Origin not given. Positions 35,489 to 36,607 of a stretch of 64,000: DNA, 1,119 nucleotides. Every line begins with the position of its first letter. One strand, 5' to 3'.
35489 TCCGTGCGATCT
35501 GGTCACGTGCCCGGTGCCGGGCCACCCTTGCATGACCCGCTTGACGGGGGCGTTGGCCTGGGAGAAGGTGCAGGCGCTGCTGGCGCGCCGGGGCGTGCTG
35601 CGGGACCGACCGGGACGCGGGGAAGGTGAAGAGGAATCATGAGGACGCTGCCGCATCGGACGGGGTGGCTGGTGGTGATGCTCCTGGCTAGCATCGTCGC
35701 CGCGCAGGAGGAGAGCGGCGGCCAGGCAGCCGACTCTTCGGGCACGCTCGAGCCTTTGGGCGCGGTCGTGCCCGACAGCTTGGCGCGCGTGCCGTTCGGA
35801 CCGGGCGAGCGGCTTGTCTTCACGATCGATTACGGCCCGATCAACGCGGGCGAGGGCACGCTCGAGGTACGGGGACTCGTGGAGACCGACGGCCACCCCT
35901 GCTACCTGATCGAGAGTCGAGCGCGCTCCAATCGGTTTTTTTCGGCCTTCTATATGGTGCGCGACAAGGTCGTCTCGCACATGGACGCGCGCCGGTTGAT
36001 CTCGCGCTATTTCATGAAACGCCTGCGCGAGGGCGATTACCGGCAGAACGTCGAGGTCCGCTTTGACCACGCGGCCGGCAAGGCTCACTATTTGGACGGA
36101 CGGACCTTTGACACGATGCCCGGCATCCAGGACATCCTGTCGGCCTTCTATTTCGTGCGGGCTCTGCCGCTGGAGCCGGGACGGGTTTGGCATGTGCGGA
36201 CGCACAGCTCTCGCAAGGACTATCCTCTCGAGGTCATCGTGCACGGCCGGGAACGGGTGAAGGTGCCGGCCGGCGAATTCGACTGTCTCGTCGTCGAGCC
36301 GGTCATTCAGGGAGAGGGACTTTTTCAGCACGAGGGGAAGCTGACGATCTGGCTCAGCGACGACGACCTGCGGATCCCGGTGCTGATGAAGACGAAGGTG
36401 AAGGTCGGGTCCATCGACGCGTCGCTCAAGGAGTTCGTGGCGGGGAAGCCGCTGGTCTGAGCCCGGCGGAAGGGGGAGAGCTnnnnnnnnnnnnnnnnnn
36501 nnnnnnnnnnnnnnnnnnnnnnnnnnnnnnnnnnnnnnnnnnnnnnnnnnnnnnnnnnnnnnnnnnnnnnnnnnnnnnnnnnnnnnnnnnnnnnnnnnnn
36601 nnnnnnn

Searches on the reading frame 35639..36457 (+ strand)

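Call 44: search_protein_families(library=pfam, proteins=[window:35639-36457:+], max_evalue=0.0001)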
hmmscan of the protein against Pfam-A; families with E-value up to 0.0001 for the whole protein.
window:35639-36457:+ (273 aa): 1 family
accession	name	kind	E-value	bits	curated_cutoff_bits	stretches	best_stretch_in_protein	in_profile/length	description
PF11306.15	DUF3108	-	1e-44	153.3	26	1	61-263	2-208/209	Protein of unknown function (DUF3108)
